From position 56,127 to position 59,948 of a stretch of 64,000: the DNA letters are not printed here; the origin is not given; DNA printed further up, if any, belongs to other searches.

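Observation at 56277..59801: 1174-aa RecB-like nuclease + RNase H-like + SF1 (DNA2-like) helicase fusion next to orphan brnA and hicAB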

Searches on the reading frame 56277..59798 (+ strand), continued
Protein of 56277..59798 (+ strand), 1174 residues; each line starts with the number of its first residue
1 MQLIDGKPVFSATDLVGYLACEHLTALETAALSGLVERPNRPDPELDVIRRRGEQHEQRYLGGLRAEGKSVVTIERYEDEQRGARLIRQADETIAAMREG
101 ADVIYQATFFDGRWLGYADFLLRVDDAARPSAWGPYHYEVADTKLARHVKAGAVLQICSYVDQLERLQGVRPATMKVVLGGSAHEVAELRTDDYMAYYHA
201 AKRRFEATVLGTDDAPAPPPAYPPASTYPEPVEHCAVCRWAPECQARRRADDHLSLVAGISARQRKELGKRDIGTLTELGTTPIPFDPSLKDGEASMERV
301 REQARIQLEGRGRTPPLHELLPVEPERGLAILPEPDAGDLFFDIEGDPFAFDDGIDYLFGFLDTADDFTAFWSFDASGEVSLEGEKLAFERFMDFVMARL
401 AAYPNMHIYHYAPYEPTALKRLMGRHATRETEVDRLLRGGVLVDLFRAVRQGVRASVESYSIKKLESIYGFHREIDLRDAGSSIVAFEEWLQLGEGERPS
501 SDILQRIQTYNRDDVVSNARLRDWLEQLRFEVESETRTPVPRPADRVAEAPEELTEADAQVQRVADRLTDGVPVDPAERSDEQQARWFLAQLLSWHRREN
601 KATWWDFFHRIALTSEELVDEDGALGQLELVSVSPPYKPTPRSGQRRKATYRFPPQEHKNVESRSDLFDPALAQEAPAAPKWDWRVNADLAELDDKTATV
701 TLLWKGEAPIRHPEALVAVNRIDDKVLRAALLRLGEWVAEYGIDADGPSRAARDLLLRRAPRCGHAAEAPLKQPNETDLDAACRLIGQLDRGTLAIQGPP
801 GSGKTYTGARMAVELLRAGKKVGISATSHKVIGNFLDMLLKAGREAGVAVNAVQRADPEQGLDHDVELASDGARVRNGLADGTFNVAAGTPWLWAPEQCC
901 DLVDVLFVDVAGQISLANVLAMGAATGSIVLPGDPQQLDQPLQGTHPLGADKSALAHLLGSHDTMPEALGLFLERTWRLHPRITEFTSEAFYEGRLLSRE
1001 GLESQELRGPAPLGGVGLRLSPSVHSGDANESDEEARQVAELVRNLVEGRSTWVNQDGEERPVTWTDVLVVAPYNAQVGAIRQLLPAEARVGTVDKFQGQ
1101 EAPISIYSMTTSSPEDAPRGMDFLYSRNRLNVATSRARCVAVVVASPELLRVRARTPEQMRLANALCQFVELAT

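Call 40: get_annotated_region(hit=H10, flank=9000)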
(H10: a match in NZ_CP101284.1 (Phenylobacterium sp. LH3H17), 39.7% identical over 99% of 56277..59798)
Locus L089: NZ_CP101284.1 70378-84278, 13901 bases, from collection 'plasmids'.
description: Phenylobacterium sp. LH3H17 plasmid pA, complete sequence
organism: Phenylobacterium sp. LH3H17 (NCBI taxid 2903901)
taxonomy: Bacteria; Pseudomonadota; Alphaproteobacteria; Caulobacterales; Caulobacteraceae; Phenylobacterium; Phenylobacterium sp. LH3H17
host: -; source: -; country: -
typing (MOB-suite, as given by PLSDB): non-mobilizable; replicon rep_cluster_691; mating-pair formation MPF_T
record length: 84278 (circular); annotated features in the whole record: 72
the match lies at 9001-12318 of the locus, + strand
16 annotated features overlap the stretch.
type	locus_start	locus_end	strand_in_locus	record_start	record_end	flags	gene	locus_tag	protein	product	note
CDS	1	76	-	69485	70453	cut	-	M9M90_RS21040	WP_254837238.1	magnesium and cobalt transport protein CorA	-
CDS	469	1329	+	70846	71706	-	dapA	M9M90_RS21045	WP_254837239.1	4-hydroxy-tetrahydrodipicolinate synthase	GO:0009089 - lysine biosynthetic process via diaminopimelate [Evidence IEA]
CDS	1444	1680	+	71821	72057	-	-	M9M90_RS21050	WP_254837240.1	hypothetical protein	-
CDS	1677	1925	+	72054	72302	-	-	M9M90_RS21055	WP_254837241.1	hypothetical protein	-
CDS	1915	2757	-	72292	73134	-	-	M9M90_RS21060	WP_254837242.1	DUF4118 domain-containing protein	-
CDS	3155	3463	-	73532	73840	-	-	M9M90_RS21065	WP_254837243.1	hypothetical protein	-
CDS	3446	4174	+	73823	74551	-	trbB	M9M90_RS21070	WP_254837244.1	P-type conjugative transfer ATPase TrbB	-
CDS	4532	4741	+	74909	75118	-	-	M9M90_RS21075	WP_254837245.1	hypothetical protein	-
CDS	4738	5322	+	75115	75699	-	-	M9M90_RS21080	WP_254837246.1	Fic family protein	-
CDS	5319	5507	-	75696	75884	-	-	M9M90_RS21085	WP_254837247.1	ribbon-helix-helix protein, CopG family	-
CDS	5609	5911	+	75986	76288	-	-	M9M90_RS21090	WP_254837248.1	multiubiquitin domain-containing protein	-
CDS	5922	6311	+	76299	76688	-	-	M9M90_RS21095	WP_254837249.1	E2/UBC family protein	-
CDS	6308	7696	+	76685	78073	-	-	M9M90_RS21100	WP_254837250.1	ThiF family adenylyltransferase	-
CDS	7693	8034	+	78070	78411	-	-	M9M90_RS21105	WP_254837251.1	DUF6527 family protein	-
CDS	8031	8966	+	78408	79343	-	-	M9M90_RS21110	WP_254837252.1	hypothetical protein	-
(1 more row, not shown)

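Call 44: search_dna_similar(query=window:56277-59798:+, collection=phages, mode=protein, max_evalue=1e-10, max_rows=15)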
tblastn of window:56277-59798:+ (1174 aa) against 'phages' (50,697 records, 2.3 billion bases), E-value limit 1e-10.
No match.

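Call 50: predict_structure(alignment_id=A1)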
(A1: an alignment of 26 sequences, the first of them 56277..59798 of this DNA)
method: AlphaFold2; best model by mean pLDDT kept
length: 1174 residues; sequences in the alignment: 26
mean_pLDDT: 87.7   pTM: 0.83
mean pLDDT of the five models: 87.7, 87.4, 85.6, 85.5, 83.4
residues with pLDDT >= 90: 689; 70-90: 393; 50-70: 81; < 50: 11
segments of 3 or more residues with pLDDT < 50: 214-220, 641-643
pLDDT, mean of each block of 10 residues (from residue 1): 87 92 91 88 71 85 93 78 84 96 96 93 92 94 85 95 95 91 78 95 90 52 74 87 94 94 88 95 83 81 96 91 87 93 85 82 88 87 92 94 93 86 82 85 93 93 93 91 82 66 94 96 95 90 74 81 93 82 93 86 78 79 88 69 67 81 83 76 81 84 80 88 86 96 92 94 75 91 94 92 93 97 93 93 96 84 78 92 95 94 95 92 95 84 64 89 90 93 94 92 92 91 78 92 90 94 94 89 91 81 94 76 88 92 93 89 94 90
secondary structure, 60 per line:
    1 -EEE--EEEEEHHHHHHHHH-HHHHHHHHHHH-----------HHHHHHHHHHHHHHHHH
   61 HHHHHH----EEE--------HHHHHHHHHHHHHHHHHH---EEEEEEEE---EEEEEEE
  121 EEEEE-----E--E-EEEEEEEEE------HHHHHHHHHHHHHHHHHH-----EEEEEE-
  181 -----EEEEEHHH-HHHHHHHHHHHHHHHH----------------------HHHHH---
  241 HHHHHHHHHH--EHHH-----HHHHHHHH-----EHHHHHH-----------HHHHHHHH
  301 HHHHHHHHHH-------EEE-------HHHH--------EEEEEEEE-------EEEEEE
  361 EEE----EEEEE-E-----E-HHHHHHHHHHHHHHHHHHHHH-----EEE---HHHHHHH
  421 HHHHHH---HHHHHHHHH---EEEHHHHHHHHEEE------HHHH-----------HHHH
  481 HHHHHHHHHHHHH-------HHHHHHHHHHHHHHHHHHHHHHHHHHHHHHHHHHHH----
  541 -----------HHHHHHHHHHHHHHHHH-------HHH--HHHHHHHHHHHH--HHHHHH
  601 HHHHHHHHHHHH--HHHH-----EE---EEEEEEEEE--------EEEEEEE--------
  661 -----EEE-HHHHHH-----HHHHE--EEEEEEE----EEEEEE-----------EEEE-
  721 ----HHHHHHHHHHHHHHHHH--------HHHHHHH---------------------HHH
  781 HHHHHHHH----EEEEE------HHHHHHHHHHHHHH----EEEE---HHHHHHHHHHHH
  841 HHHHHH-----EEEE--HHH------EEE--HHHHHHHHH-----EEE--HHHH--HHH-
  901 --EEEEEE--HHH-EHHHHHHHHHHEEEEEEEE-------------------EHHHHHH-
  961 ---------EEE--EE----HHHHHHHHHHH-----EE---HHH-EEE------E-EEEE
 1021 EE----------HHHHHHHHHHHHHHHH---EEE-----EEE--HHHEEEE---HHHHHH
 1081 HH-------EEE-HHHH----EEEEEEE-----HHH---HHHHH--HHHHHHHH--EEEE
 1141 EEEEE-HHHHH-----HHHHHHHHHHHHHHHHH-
elements in order (helices of 4 or more, strands of 3 or more residues): E2-4 E7-11 H12-20 H22-32 H44-66 E71-73 H82-99 E103-110 E114-125 E136-144 H151-168 E174-179 E186-190 H195-210 H233-237 H241-250 H262-269 H276-281 H293-310 E318-320 H328-331 E340-347 E355-363 E368-372 H382-402 E408-410 H414-426 H430-438 E442-444 H445-452 E453-455 H462-465 H477-493 H501-536 H552-568 H581-592 H595-612 H615-618 E629-637 E646-652 E666-668 H670-675 H681-684 E688-694 E699-704 E716-719 H725-741 H750-756 H778-788 E793-797 H804-817 E822-825 H829-846 E852-855 E867-869 H872-880 E886-888 H891-894 E903-908 H916-925 E926-933 H954-959 E970-972 H981-991 E1006-1008 E1017-1022 H1033-1048 E1052-1054 E1060-1062 E1068-1071 H1075-1082 E1090-1092 H1094-1097 E1102-1108 H1120-1124 H1127-1134 E1137-1145 H1147-1151 H1157-1173

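Call 52: search_protein_families(library=padloc, alignment_id=A2, max_evalue=0.00001)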
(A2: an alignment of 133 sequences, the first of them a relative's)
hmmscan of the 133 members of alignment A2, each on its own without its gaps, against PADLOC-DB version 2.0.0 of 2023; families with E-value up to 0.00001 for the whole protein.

A. member 1, L007:4422-6314:+ (631 aa): 0 families

B. families by the number of members that match (of 133 scanned): 107 families (the first 25 are shown)
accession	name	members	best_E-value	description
PDLC01457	WYL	3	2.4e-39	"CAS-I,CAS-II,CAS-III,CAS-IV,CAS-V,CAS-VI; associated_signaling"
PDLC03812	RTasRmuC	2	2.3e-61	DRT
PDLC01652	WYL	2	1.6e-38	"CAS-I,CAS-II,CAS-III,CAS-IV,CAS-V,CAS-VI; associated_signaling"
PDLC03813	RTasNERD-Hel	2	2.7e-37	DRT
PDLC04899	PDC-S07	2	7e-33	-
PDLC01766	Cas3c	2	1.1e-30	-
PDLC01087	C3a187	2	5.9e-25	NERD+UvrD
PDLC00648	ZorA3|ZorA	2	8.2e-09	MotA/ExbB/TolQ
PDLC00662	HmaC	1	1.8e-204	AAA+ ATPase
PDLC01075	C3a139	1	5.9e-130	HKD+Snf2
PDLC03963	SoFic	1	5.7e-115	-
PDLC04790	PDC-S01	1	2.5e-110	-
PDLC04516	PDC-M21B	1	5.1e-66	-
PDLC04789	PDC-S01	1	2.5e-49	-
PDLC05027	PDC-S48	1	1.3e-45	-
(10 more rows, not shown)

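Call 53: fold_search(model_id=the predicted structure, library=pdb)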
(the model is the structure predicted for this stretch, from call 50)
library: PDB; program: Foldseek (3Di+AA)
matches with E <= 10: 1509; with E <= 0.001: 169
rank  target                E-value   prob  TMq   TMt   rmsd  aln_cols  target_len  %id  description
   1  4b3g_A                5.3e-24  1.00  0.35  0.64   7.2       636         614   19  crystal structure of Ighmbp2 helicase in complex with RNA (released 2012-09-26)
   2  5ean_A                8.7e-24  1.00  0.36  0.40  25.7      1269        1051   15  Crystal structure of Dna2 in complex with a 5' overhang DNA (released 2015-11-18)
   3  4b3f                  3.8e-23  1.00  0.32  0.56   8.8       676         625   20  crystal structure of Ighmbp2 helicase (released 2012-09-26)
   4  5eaw_A                4.0e-23  1.00  0.35  0.38  26.0      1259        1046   15  Crystal structure of Dna2 nuclease-helicase (released 2015-11-18)
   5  4b3g_B                9.4e-23  1.00  0.35  0.63   7.3       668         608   20  crystal structure of Ighmbp2 helicase in complex with RNA (released 2012-09-26)
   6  5eax_A                8.7e-22  1.00  0.35  0.39  26.2      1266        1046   14  Crystal structure of Dna2 in complex with an ssDNA (released 2015-11-18)
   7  2xzl_A                2.4e-21  1.00  0.32  0.47   7.8       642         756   18  Upf1-RNA complex (released 2011-03-30)
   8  2wjv_A                2.5e-21  1.00  0.34  0.49   7.4       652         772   17  Crystal structure of the complex between human nonsense mediated decay factors UPF1 and UPF2 (released 2009-07-07)
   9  8rd3_A                3.1e-21  1.00  0.34  0.59   7.7       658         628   18  Crystal structure of Saccharomyces cerevisiae Nmd4 protein bound to Upf1 helicase domain (released 2024-08-14)
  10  2gjk                  4.8e-21  1.00  0.35  0.63   7.3       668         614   17  Structural and functional insights into the human Upf1 helicase core (released 2007-01-09)
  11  2gk6_A                9.3e-21  1.00  0.33  0.60   7.7       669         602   16  Structural and Functional insights into the human Upf1 helicase core (released 2007-01-09)
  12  2xzo_A                1.6e-20  1.00  0.31  0.54   8.2       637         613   17  Upf1 helicase - RNA complex (released 2011-03-30)
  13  8ftm_A                1.9e-20  1.00  0.30  0.47  13.0       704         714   16  Setx-ssRNA-ADP-SO4 complex (released 2023-10-25)
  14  8ftm_B                2.4e-20  1.00  0.30  0.47  13.1       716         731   17  Setx-ssRNA-ADP-SO4 complex (released 2023-10-25)
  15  2wjv_B                2.8e-20  1.00  0.33  0.49   7.9       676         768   17  Crystal structure of the complex between human nonsense mediated decay factors UPF1 and UPF2 (released 2009-07-07)
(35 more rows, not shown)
